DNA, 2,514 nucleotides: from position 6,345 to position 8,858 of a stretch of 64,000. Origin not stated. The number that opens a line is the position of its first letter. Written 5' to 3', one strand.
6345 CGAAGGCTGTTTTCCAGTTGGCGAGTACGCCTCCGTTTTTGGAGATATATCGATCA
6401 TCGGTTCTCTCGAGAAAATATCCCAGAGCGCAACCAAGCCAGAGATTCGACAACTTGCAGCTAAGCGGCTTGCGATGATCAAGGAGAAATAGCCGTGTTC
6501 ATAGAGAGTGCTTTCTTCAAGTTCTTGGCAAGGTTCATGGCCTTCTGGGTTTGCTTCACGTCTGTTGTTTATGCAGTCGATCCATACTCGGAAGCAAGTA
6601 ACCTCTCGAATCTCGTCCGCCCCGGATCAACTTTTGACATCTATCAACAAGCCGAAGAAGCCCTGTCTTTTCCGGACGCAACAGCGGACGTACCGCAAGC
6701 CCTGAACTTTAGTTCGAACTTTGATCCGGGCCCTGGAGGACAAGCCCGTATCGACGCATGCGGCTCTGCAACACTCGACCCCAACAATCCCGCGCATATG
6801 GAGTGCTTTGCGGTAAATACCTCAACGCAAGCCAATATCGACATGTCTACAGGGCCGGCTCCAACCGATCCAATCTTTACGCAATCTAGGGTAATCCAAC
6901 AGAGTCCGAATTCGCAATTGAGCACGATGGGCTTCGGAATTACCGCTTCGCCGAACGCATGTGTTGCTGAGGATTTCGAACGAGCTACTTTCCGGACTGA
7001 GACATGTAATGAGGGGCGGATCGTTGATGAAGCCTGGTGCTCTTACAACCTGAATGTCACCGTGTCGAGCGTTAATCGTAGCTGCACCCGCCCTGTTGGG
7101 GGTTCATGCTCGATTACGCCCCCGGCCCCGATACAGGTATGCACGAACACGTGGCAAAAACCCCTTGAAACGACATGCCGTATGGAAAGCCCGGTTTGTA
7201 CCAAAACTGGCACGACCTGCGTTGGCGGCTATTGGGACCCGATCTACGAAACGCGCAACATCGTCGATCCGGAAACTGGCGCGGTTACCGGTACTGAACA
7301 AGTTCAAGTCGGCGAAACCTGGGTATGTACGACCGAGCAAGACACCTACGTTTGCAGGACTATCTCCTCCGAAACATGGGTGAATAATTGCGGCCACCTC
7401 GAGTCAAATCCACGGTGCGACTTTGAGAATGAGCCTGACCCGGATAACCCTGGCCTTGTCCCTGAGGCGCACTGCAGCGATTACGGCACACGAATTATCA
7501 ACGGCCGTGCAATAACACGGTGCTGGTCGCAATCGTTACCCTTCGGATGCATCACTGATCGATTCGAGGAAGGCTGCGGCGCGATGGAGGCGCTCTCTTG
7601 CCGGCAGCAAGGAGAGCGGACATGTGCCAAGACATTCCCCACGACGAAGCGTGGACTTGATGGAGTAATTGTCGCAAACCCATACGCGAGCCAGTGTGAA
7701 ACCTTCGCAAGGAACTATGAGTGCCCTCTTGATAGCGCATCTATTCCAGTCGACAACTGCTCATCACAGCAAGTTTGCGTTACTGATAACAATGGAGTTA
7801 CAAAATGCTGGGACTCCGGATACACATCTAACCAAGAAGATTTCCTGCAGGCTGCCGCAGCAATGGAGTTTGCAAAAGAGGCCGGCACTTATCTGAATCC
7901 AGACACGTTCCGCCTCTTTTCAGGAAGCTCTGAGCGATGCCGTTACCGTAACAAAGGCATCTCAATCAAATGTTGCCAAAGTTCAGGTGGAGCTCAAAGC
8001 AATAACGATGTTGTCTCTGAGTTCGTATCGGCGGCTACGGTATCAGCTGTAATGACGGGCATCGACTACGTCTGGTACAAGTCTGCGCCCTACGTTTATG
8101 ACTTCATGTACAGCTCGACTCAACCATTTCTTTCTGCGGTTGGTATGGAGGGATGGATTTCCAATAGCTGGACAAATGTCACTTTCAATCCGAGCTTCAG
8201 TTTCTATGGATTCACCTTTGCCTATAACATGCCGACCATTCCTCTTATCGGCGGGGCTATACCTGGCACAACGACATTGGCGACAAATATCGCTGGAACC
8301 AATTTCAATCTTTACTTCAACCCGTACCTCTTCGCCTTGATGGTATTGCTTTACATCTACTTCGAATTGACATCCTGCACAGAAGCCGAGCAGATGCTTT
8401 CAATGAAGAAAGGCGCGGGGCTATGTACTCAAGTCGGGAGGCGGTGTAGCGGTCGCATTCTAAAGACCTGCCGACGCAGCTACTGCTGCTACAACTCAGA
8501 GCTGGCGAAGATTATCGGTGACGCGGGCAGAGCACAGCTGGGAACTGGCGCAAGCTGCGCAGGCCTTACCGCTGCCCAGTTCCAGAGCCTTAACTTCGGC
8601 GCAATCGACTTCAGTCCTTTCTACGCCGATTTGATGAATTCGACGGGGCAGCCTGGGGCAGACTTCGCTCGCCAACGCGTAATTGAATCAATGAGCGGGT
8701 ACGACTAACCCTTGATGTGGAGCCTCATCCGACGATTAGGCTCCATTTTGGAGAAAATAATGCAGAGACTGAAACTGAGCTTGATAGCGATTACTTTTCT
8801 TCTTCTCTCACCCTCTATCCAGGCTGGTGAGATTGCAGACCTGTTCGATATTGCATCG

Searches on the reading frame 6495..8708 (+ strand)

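Call 119: search_protein_families(library=pfam, proteins=[window:6495-8708:+], max_evalue=0.00001)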
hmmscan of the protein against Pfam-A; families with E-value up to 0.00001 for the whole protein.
window:6495-8708:+ (737 aa): 1 family
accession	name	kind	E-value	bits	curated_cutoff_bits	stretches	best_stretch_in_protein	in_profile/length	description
PF06986.16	F_T4SS_TraN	-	5.8e-22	78.9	23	2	330-500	12-159/240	F-type Type IV secretion system, TraN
